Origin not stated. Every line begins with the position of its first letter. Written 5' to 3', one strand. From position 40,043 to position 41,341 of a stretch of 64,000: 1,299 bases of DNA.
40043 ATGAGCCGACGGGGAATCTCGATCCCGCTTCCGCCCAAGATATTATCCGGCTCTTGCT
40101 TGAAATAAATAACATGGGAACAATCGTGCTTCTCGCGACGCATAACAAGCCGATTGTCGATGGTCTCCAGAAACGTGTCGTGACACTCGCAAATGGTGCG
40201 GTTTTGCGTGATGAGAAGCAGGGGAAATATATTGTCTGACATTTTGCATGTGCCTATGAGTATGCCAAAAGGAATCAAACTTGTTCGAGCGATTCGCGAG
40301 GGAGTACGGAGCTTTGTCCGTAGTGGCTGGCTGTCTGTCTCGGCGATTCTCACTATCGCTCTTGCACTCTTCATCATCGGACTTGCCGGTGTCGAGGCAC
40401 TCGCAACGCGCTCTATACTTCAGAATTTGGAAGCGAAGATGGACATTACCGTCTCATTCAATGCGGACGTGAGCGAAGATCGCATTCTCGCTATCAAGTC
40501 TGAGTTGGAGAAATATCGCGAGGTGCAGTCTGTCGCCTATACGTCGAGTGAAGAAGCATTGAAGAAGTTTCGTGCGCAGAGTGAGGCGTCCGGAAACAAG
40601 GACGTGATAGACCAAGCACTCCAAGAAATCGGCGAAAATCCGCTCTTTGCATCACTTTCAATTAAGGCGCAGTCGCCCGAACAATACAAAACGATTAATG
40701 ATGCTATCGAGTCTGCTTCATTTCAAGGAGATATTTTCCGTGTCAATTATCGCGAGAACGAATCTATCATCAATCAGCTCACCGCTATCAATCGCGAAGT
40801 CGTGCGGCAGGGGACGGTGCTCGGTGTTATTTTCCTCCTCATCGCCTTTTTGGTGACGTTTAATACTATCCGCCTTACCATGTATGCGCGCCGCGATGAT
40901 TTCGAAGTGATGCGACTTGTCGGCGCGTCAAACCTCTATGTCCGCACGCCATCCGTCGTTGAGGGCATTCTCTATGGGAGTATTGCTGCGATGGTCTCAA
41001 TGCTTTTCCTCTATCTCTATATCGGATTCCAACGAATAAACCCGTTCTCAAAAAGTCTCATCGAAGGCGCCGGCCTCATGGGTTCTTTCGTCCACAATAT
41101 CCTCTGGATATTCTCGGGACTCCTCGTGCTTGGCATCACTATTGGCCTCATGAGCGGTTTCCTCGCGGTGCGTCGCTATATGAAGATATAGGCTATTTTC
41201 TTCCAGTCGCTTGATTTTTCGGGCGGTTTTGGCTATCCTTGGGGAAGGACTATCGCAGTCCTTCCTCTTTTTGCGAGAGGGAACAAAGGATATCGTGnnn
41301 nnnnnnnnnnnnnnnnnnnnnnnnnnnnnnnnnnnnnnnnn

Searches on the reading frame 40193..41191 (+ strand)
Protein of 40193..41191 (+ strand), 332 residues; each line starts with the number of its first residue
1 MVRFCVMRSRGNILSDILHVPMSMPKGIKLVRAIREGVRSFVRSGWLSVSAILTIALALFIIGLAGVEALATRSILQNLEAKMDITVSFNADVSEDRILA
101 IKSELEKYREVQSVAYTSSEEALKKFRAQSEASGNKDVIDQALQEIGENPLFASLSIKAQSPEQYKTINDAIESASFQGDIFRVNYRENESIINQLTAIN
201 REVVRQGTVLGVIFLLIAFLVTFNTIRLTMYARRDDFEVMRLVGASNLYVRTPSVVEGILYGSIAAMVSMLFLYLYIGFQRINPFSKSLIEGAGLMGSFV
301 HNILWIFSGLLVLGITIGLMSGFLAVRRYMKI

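Call 69: search_protein_families(library=pfam, proteins=[window:40193-41191:+], max_evalue=0.0001)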
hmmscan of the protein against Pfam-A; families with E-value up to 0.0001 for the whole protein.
window:40193-41191:+ (332 aa): 2 families
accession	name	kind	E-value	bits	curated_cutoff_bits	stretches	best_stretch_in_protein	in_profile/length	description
PF18075.7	FtsX_ECD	-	4.2e-15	56.6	23.5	1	84-174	2-89/96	FtsX extracellular domain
PF02687.27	FtsX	-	1.7e-11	44.6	25.5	1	209-332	2-118/120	FtsX-like permease C-terminal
